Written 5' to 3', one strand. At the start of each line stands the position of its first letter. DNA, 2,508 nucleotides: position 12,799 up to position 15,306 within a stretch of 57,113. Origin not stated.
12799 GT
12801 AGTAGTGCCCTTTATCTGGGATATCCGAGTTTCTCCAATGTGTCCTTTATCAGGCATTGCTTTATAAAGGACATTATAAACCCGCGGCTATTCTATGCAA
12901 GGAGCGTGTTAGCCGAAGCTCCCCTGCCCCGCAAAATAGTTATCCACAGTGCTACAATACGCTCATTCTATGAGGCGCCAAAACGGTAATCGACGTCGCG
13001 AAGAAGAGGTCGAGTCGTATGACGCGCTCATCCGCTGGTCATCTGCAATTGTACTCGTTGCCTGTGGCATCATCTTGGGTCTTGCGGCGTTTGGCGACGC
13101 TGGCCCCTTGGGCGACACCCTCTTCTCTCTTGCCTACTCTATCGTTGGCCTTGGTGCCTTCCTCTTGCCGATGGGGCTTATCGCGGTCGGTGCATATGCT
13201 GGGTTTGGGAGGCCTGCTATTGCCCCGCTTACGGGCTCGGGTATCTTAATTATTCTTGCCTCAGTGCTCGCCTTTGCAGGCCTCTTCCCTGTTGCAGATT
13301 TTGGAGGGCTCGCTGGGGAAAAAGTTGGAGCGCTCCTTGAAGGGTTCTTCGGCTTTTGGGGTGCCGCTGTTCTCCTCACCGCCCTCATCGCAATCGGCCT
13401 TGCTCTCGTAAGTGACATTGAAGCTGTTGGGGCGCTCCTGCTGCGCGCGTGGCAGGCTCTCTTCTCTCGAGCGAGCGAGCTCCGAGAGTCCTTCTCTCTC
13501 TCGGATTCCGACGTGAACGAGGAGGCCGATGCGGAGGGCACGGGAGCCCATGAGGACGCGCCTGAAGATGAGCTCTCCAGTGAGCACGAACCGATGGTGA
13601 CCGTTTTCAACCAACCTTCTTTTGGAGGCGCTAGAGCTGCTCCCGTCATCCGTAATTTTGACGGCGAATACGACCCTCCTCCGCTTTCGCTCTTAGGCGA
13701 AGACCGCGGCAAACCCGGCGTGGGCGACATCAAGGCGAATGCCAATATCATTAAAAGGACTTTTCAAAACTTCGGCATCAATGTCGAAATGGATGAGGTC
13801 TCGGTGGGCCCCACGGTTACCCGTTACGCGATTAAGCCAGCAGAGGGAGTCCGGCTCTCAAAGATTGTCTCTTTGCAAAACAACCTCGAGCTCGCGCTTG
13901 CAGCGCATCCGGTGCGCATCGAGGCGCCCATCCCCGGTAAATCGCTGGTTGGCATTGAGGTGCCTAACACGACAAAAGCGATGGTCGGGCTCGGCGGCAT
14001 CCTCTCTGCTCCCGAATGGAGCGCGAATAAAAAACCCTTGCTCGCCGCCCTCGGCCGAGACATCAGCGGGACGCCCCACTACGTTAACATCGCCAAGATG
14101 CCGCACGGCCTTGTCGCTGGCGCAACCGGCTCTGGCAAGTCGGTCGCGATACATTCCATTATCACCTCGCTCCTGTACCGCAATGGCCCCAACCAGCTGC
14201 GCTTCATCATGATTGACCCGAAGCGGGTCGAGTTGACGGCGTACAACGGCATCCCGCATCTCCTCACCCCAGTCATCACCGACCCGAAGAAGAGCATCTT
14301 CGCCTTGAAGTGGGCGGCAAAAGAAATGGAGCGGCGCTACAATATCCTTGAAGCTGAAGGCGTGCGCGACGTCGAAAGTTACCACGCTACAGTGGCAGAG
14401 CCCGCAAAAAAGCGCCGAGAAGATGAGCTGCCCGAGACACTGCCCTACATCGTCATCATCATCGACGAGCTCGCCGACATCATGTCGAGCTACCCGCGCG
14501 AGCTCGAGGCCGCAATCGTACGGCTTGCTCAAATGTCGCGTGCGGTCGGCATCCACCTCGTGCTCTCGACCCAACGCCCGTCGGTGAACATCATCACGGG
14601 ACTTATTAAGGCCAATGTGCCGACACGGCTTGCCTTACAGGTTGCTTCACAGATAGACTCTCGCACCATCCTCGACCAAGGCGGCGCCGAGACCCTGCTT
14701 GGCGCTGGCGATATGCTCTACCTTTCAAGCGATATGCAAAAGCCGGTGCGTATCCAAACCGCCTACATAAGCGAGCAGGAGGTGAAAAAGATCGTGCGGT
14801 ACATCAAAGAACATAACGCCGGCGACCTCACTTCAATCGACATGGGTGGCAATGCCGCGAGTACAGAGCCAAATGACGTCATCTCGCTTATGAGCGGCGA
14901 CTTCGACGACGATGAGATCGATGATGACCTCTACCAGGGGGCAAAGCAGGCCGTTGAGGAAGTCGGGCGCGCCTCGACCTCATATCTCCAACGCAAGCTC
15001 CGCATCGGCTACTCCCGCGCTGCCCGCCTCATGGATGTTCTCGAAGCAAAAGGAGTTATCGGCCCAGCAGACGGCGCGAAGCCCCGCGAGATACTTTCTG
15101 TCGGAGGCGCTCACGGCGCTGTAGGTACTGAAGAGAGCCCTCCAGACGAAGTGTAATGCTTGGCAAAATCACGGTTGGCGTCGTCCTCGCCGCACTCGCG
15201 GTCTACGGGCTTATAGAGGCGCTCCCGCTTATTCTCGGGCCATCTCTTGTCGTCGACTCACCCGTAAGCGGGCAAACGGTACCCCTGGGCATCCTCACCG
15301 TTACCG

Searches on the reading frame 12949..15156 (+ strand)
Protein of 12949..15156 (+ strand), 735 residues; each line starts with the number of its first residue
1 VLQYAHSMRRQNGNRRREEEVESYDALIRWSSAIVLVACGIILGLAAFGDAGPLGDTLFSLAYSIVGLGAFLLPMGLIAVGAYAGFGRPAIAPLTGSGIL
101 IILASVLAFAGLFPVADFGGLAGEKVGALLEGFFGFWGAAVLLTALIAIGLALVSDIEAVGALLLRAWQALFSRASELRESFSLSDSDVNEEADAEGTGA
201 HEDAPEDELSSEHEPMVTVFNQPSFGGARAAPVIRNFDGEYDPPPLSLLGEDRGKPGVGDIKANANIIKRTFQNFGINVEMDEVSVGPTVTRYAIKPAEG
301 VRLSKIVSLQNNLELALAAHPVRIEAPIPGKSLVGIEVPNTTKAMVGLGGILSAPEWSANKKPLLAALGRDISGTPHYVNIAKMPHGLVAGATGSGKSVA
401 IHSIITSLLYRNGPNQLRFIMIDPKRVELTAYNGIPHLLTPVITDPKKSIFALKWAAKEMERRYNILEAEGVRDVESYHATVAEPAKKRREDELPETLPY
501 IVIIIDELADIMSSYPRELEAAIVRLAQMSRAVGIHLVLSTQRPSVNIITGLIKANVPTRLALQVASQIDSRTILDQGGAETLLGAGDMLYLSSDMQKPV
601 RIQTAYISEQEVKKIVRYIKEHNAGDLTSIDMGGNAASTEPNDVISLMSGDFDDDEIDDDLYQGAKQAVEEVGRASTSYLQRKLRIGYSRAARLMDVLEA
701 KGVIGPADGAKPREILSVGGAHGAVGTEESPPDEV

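Call 5: search_protein_families(library=pfam, proteins=[window:12949-15156:+], max_evalue=0.1)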
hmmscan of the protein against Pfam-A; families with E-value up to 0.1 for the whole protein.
window:12949-15156:+ (735 aa): 12 families
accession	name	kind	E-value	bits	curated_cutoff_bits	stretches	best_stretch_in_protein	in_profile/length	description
PF01580.24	FtsK_SpoIIIE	-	1.7e-63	214.5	24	1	352-546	6-221/221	FtsK/SpoIIIE family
PF17854.6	FtsK_alpha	-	1.9e-27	95.8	22.9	1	244-340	2-101/101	FtsK alpha domain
PF09397.16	FtsK_gamma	-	6.5e-25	87.1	30.6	1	658-716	3-61/63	Ftsk gamma domain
PF13491.11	FtsK_4TM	-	2.2e-06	27.9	23.1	1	52-160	48-164/171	4TM region of DNA translocase FtsK/SpoIIIE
PF01935.23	DUF87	-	4.9e-05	24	23.2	1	373-514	10-103/220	Helicase HerA, central domain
PF05621.17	TniB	-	0.022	14.6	22.4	0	488-548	107-168/189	Bacterial TniB protein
PF05872.18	HerA_C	-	0.028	13.5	22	1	385-407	22-44/502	Helicase HerA-like C-terminal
PF12846.13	AAA_10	-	0.035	13.6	27.5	1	384-427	21-60/362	AAA-like domain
PF00437.27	T2SSE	-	0.036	13.1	24.9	1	367-408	123-166/370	Type II/IV secretion system protein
PF13401.12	AAA_22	-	0.054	14.2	27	0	386-541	7-122/130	AAA domain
PF13245.12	AAA_19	-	0.063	13.9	25.1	0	384-413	11-40/134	AAA domain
PF13191.12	AAA_16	-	0.066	14.1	32.6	0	385-509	25-142/167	AAA ATPase domain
